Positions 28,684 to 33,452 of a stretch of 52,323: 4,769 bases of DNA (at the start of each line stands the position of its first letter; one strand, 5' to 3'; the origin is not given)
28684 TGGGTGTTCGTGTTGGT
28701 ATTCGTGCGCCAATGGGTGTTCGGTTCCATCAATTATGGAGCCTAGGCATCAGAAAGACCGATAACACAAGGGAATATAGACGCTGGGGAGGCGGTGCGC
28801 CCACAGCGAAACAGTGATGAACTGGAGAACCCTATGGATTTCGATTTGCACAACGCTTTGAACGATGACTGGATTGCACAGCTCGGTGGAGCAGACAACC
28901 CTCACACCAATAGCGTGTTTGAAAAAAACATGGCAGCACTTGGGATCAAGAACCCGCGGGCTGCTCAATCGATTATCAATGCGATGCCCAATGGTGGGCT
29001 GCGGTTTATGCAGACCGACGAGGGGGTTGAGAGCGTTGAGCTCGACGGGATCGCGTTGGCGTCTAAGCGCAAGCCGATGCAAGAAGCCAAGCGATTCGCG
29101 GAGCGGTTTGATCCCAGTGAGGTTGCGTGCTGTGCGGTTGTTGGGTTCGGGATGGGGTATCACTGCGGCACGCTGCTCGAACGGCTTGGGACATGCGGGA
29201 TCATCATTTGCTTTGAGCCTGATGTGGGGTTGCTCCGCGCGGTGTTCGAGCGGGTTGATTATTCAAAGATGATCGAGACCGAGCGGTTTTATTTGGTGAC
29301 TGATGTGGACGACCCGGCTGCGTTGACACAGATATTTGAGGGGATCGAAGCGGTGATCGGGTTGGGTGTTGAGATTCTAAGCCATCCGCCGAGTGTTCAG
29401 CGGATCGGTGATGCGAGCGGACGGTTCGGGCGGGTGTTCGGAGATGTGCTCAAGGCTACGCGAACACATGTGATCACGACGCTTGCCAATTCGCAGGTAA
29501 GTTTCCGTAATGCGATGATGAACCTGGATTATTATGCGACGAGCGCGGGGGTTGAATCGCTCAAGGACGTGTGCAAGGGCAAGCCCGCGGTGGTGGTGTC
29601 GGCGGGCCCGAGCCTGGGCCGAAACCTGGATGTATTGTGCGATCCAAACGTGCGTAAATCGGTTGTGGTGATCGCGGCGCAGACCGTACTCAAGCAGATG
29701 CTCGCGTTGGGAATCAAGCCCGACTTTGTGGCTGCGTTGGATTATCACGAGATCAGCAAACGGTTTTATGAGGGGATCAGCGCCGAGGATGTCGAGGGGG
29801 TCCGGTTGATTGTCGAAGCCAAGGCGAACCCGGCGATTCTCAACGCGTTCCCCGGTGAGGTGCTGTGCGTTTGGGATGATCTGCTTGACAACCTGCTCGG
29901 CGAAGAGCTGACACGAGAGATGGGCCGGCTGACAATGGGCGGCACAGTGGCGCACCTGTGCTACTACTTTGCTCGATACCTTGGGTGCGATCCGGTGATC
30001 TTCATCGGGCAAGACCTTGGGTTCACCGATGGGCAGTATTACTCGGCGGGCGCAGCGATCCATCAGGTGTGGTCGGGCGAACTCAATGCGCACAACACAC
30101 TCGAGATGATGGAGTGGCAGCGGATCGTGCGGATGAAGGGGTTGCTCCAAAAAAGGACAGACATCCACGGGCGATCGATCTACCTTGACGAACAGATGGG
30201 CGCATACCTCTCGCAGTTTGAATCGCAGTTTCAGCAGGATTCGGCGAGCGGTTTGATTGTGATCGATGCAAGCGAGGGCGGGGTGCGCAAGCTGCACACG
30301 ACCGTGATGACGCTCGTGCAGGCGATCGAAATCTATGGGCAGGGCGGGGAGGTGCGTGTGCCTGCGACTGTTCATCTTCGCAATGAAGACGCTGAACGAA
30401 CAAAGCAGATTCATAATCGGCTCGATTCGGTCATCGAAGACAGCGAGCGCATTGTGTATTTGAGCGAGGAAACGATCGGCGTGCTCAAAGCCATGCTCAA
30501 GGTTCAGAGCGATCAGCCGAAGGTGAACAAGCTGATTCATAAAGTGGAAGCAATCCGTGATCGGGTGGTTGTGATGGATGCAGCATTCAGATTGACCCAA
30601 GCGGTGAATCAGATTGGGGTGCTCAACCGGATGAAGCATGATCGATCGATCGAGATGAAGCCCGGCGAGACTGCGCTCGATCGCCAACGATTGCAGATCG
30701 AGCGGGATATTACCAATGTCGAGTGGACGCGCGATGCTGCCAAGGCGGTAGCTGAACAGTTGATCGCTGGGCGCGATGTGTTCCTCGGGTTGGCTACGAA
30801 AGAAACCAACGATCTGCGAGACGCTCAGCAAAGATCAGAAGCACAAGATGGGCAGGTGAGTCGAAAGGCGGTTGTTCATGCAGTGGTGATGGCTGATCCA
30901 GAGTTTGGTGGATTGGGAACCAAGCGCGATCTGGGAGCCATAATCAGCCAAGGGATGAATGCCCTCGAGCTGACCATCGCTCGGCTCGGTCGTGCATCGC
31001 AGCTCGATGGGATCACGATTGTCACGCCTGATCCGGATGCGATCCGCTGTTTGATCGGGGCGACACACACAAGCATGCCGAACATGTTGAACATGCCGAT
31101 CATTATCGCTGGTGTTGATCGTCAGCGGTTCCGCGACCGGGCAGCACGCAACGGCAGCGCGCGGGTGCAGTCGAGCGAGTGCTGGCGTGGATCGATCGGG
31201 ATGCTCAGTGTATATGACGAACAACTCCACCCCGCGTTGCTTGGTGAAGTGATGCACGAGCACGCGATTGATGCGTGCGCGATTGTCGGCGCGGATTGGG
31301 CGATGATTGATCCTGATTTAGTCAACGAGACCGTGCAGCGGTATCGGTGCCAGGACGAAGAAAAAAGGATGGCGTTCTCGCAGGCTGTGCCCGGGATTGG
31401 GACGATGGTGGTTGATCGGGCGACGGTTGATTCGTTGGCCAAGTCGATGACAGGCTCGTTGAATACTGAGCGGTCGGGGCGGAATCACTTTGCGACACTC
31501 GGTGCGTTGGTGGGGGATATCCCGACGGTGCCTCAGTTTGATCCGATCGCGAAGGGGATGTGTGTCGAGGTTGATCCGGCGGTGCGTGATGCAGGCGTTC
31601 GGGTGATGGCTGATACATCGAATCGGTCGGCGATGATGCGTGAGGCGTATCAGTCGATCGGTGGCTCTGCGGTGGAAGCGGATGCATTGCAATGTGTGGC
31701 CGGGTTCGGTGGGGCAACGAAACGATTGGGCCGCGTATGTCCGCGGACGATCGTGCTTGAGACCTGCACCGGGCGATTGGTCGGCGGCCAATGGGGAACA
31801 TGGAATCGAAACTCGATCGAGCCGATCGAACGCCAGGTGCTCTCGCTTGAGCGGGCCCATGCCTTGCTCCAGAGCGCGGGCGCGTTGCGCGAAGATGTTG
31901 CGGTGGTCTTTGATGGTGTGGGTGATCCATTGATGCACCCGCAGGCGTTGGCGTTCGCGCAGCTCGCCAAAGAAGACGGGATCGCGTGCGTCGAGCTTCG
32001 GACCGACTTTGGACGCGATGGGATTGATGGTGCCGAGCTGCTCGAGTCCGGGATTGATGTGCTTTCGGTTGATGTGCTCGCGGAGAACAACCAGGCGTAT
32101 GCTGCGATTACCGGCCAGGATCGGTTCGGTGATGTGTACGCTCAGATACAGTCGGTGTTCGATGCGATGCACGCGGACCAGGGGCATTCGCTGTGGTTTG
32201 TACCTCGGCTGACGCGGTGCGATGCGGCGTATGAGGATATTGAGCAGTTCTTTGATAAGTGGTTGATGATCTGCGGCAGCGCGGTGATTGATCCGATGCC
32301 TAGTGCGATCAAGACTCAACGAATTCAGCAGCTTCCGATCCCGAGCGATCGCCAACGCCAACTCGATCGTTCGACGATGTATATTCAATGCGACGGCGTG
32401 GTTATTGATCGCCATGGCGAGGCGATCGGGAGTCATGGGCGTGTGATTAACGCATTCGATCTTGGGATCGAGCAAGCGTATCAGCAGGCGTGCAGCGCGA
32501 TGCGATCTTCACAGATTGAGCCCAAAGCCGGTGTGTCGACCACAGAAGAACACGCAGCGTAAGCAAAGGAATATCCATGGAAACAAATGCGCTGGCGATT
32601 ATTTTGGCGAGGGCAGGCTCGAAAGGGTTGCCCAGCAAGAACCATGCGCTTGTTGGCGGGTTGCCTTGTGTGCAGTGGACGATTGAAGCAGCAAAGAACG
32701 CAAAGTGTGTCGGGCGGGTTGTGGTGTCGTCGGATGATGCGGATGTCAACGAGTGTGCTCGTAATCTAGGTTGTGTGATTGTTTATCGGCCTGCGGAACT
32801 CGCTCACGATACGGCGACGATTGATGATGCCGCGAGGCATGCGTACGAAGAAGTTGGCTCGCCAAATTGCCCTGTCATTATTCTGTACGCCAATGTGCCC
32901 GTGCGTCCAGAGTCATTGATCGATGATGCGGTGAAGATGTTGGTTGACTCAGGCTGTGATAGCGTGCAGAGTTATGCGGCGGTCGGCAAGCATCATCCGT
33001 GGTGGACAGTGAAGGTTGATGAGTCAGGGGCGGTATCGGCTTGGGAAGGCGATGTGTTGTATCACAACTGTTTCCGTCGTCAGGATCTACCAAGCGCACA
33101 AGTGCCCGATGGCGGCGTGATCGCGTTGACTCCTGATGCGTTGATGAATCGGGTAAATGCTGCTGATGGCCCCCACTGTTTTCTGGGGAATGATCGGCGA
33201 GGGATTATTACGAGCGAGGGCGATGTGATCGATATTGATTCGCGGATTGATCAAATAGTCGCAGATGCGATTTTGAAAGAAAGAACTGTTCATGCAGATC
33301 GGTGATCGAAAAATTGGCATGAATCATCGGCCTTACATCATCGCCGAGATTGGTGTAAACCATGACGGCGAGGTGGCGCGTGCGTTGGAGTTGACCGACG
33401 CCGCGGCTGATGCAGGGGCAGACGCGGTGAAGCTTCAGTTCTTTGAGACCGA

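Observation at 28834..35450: Maf + neuA-neuB-neuC operon: a flagellin-type nonulosonic-acid glycosylation module next to flgM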

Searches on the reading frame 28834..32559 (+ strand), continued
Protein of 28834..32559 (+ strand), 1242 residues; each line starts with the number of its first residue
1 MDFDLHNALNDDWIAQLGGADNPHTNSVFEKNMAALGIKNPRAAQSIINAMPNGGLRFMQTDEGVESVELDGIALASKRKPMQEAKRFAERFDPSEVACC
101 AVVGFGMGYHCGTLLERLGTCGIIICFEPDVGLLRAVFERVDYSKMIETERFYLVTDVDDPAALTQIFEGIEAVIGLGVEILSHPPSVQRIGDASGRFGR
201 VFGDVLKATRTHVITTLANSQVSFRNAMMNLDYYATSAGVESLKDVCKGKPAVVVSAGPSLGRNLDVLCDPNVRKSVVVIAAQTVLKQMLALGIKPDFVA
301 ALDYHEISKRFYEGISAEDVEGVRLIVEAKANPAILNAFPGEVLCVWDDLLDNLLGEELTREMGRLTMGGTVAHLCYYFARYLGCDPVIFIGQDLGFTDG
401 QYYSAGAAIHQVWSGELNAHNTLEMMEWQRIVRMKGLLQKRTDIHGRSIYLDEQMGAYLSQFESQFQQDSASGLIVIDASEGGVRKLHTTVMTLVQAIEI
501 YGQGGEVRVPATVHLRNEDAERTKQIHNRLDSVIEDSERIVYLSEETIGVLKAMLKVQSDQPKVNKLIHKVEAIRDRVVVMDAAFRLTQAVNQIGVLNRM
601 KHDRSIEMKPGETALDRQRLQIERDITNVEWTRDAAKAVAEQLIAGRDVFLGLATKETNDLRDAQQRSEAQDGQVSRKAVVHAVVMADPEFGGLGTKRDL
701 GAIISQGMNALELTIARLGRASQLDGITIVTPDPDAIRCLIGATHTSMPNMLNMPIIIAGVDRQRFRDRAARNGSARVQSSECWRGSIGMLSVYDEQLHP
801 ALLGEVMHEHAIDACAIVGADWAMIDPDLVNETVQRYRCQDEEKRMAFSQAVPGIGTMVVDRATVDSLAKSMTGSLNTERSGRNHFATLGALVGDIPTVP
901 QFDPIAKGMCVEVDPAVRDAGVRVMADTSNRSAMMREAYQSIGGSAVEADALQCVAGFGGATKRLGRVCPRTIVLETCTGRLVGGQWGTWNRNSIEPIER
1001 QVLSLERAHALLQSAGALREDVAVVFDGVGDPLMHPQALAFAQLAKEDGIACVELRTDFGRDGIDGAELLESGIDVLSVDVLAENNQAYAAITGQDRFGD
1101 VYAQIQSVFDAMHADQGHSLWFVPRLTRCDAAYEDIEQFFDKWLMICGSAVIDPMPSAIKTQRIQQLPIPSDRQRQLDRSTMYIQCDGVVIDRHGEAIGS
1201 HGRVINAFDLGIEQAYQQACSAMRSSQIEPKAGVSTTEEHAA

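Call 41: find_related_loci(query=A1, collection=genome_contigs, flank=10000)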
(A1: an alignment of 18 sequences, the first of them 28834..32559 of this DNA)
Query A1 (1242 aa) in genome_contigs; peptide patterns used: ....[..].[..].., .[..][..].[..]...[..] (x = any residue, [..] = any of these).
599 stretches matched a pattern (row limit reached: there are more); 572 encode a relative of the query (tblastn E <= 1e-3); the best 80 are kept; 80 distinct loci.
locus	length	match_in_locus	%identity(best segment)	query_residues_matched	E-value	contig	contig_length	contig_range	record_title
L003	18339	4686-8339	66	25-1242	0e+0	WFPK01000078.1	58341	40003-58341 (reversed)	MAG: Phycisphaerales bacterium isolate S012_6 k151_33647, whole genome shotgun sequence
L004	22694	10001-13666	65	15-1242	0e+0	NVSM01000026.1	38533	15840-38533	MAG: bacterium isolate NORP141 Contig_source1382A_2604, whole genome shotgun sequence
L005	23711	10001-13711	64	1-1242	0e+0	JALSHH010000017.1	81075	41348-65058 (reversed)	MAG: Phycisphaerales bacterium isolate 354-166_metabat1_scaf2bin.080 354-166_scaffold_199_c1, whole genome shotgun seque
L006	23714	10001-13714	63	3-1242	0e+0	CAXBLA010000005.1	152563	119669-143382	MAG TPA_asm: uncultured bacterium isolate ERR2762120_binner12_Refined_13 genome assembly, contig: ERZ3421961.91, whole g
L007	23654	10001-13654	56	28-1227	0e+0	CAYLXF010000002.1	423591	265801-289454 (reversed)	MAG TPA_asm: uncultured Phycisphaeraceae bacterium isolate SRP263527_co1_96 genome assembly, contig: NODE_3_length_42359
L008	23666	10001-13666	51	1-1242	0e+0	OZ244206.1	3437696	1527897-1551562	MAG: Phycisphaerales bacterium isolate ffed7d32-17eb-4fab-9bc9-3907e3393155 genome assembly, chromosome: 1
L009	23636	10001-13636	52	1-1231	0e+0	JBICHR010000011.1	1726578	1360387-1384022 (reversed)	MAG: Phycisphaerales bacterium JB052 k141_58697, whole genome shotgun sequence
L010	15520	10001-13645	51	3-1233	0e+0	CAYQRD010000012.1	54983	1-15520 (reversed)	MAG TPA_asm: uncultured Phycisphaeraceae bacterium isolate binchicken_co208_89 genome assembly, contig: NODE_700_length_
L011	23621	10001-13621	51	7-1233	0e+0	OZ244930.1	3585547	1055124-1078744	MAG: Phycisphaerales bacterium isolate 687b88d9-c494-4151-9626-605cd635c64e genome assembly, chromosome: 1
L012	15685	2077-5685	51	7-1231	0e+0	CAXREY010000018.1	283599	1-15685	MAG: Phycisphaerales bacterium UBA1924 isolate YZ09aB_2.21 genome assembly, contig: k141_588419, whole genome shotgun se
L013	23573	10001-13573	50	18-1238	0e+0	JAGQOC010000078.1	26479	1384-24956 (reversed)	MAG: Phycisphaerales bacterium isolate HKST-UBA04 2011-04-20_1_(paired)_contig_61484, whole genome shotgun sequence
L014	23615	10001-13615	51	12-1234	0e+0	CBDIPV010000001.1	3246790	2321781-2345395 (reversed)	MAG: Phycisphaerales bacterium UBA1924 isolate C9799-m2-bin02 genome assembly, contig: P-CCAP979-9-C12, whole genome sho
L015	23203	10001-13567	51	27-1233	0e+0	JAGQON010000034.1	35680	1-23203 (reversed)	MAG: Phycisphaerales bacterium isolate HKST-UBA15 NODE_34_length_35680_cov_13.122939, whole genome shotgun sequence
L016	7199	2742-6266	44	27-1218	0e+0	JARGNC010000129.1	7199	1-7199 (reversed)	MAG: Phycisphaerales bacterium isolate bin_ak_oxhcr2.003 NODE_4660_length_7199_cov_6.083847, whole genome shotgun sequen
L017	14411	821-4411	44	28-1231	0e+0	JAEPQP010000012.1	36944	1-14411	MAG: Phycisphaerales bacterium isolate HXMU1429-2 k141_13299_length_36944_cov_9.0000, whole genome shotgun sequence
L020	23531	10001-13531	44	17-1217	0e+0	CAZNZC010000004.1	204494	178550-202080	MAG TPA_asm: uncultured Phycisphaeraceae bacterium isolate SRP344714_co1_205 genome assembly, contig: NODE_138_length_20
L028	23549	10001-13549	44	15-1188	0e+0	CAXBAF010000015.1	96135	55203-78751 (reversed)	MAG TPA_asm: uncultured Phycisphaerales bacterium isolate ERR594396_binner123_Refined_16 genome assembly, contig: ERZ277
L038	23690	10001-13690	61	1-1242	0e+0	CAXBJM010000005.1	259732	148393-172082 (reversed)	MAG TPA_asm: uncultured bacterium isolate ERR2762130_maxbin2_13 genome assembly, contig: ERZ3421648.26, whole genome sho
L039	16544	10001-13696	40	26-1242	0e+0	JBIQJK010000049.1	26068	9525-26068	MAG: Planctomycetaceae bacterium isolate mag.87f NODE_2455_length_26068, whole genome shotgun sequence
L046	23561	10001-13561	41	23-1242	0e+0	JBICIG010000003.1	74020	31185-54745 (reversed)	MAG: Phycisphaerales bacterium JB037 k141_102835, whole genome shotgun sequence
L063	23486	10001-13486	39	28-1190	0e+0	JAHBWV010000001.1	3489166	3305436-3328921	MAG: Phycisphaeraceae bacterium isolate ACE_PLA1 PLA1_1, whole genome shotgun sequence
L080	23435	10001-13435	40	26-1211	0e+0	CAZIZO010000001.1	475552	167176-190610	MAG TPA_asm: uncultured Phycisphaeraceae bacterium isolate binchicken_co130_95 genome assembly, contig: NODE_12_length_4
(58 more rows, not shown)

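Call 54: search_protein_families(library=pfam, proteins=[L028:13652-14263:-, L028:14408-15049:+, L028:15132-17879:-, L028:17731-20094:-, L028:20188-21921:-, L020:14019-14870:+, L020:14797-17505:-, L063:13877-14626:+, L063:14508-15461:+, L080:14239-15081:+], max_evalue=0.001)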
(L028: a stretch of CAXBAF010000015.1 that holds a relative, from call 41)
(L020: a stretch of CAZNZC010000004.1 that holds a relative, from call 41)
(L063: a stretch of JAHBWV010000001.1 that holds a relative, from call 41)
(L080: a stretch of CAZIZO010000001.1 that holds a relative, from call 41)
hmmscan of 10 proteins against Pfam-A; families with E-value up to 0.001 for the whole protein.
L028:13652-14263:- (203 aa): 2 families
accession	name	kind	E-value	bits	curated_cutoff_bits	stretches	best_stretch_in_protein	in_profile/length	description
PF00383.29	dCMP_cyt_deam_1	-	1.5e-21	76.6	25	1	56-150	5-101/102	Cytidine and deoxycytidylate deaminase zinc-binding region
PF14437.12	MafB19-deam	-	1.7e-13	51.1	27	1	58-153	6-103/142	MafB19-like deaminase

L028:14408-15049:+ (213 aa): 3 families
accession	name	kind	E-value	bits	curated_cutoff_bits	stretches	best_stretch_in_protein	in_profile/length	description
PF14681.12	UPRTase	-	8.6e-73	244.6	27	1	11-212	1-206/206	Uracil phosphoribosyltransferase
PF00156.33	Pribosyltran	-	4.1e-08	33.1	26.3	1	74-173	29-132/158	Phosphoribosyl transferase domain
PF24390.1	PRTase-CE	-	0.00021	21.7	27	1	119-191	96-174/253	PRTase-CE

L028:15132-17879:- (915 aa): 7 families
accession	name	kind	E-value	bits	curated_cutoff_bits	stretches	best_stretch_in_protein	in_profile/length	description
PF13688.12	Reprolysin_5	-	7.1e-22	79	27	1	375-566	3-189/196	Metallo-peptidase family M12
PF13582.12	Reprolysin_3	-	1.5e-17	64.7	22.4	1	405-537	6-123/123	Metallo-peptidase family M12B Reprolysin-like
PF07691.17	PA14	-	3.2e-17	63.1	24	1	754-846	40-142/147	PA14 domain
PF13583.11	Reprolysin_4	-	1.4e-15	57.9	22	1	375-569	3-181/203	Metallo-peptidase family M12B Reprolysin-like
PF13574.12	Reprolysin_2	-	2.5e-10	41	27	1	404-570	9-174/195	Metallo-peptidase family M12B Reprolysin-like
PF17963.7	Big_9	-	4.1e-09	37.6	23.6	1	601-695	5-88/89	Bacterial Ig domain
PF01421.25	Reprolysin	-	0.00047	20.6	20.8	1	458-539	75-150/200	Reprolysin (M12B) family zinc metalloprotease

L028:17731-20094:- (787 aa): 7 families
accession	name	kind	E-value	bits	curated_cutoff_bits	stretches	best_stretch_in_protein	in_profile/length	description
PF13688.12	Reprolysin_5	-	4.3e-22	79.8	27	1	246-437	3-189/196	Metallo-peptidase family M12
PF07691.17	PA14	-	6.9e-18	65.3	24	1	610-719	24-143/147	PA14 domain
PF13582.12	Reprolysin_3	-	2.1e-17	64.2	22.4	1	276-402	6-123/123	Metallo-peptidase family M12B Reprolysin-like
PF13583.11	Reprolysin_4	-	2.3e-16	60.5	22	1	246-440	3-181/203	Metallo-peptidase family M12B Reprolysin-like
PF13574.12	Reprolysin_2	-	2.3e-11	44.3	27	1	275-438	9-176/195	Metallo-peptidase family M12B Reprolysin-like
PF17963.7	Big_9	-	1.6e-05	26.1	23.6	1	475-565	6-87/89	Bacterial Ig domain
PF01421.25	Reprolysin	-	0.00014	22.4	20.8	1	266-404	20-150/200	Reprolysin (M12B) family zinc metalloprotease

L028:20188-21921:- (577 aa): 3 families
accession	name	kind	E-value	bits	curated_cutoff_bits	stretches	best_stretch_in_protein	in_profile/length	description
PF07228.17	SpoIIE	-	2.5e-41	142.2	25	1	387-572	2-189/192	Stage II sporulation protein E (SpoIIE)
PF00498.31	FHA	-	2.7e-19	69.8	20.7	1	54-119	2-67/67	FHA domain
PF16697.10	Yop-YscD_cpl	-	5.1e-10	39.9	33.2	1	49-126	15-91/94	Inner membrane component of T3SS, cytoplasmic domain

L020:14019-14870:+ (283 aa): 0 families

L020:14797-17505:- (902 aa): 1 family
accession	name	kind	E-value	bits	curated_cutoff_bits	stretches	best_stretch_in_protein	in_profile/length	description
PF00902.23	TatC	-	1.8e-57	195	25.1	2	590-726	1-132/208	Sec-independent protein translocase protein (TatC)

L063:13877-14626:+ (249 aa): 0 families

L063:14508-15461:+ (317 aa): 1 family
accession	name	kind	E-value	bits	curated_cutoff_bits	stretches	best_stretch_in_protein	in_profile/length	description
PF01555.25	N6_N4_Mtase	-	4.5e-43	148.2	26.7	1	56-282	1-217/221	DNA methylase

L080:14239-15081:+ (280 aa): 1 family
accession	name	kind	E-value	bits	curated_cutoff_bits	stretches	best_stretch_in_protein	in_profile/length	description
PF02527.21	GidB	-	5.4e-48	163.2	27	1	51-243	4-176/184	rRNA small subunit methyltransferase G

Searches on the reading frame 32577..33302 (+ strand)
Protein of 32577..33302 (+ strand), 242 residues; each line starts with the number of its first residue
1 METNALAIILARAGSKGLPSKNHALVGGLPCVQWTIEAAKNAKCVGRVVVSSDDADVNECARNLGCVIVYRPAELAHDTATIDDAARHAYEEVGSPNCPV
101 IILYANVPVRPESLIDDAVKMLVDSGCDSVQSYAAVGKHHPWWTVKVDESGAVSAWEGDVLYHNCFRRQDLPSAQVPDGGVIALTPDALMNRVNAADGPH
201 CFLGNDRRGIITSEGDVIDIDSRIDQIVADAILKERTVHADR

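Call 5: search_protein_families(library=pfam, proteins=[window:32577-33302:+], max_evalue=0.01)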
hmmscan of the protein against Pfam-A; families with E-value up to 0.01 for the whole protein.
window:32577-33302:+ (242 aa): 2 families
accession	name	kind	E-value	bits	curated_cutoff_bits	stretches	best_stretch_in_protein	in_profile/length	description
PF02348.25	CTP_transf_3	-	1.6e-17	64.5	22.6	1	7-134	2-126/217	Cytidylyltransferase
PF12804.13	NTP_transf_3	-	5.5e-05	23.8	27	1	20-156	15-144/160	MobA-like NTP transferase domain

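Call 6: search_protein_families(library=ncbifam, proteins=[window:32577-33302:+], max_evalue=0.01)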
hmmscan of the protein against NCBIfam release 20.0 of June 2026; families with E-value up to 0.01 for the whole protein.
window:32577-33302:+ (242 aa): 7 families
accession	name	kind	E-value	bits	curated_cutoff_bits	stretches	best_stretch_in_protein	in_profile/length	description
TIGR03584.1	PseF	equivalog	9.5e-24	84.3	205.7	1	6-231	1-218/222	pseudaminic acid cytidylyltransferase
NF003952.0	PRK05450.1-5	subfamily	1.7e-12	47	193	1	4-135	2-129/250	3-deoxy-manno-octulosonate cytidylyltransferase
NF003950.0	PRK05450.1-3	subfamily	6.6e-10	38.7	234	1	5-125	3-120/248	3-deoxy-manno-octulosonate cytidylyltransferase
NF009905.0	PRK13368.1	subfamily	5.9e-09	35.6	255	1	4-123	2-115/243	3-deoxy-manno-octulosonate cytidylyltransferase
NF003948.0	PRK05450.1-1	equivalog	3.1e-07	29.8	281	1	3-137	4-135/248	3-deoxy-manno-octulosonate cytidylyltransferase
TIGR00466.1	kdsB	equivalog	2.7e-05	23.7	155.2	1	7-81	5-78/241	3-deoxy-manno-octulosonate cytidylyltransferase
NF010933.0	PRK14353.1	equivalog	0.0029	16.3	505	1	3-121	4-123/453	bifunctional UDP-N-acetylglucosamine diphosphorylase/glucosamine-1-phosphate N-acetyltransferase GlmU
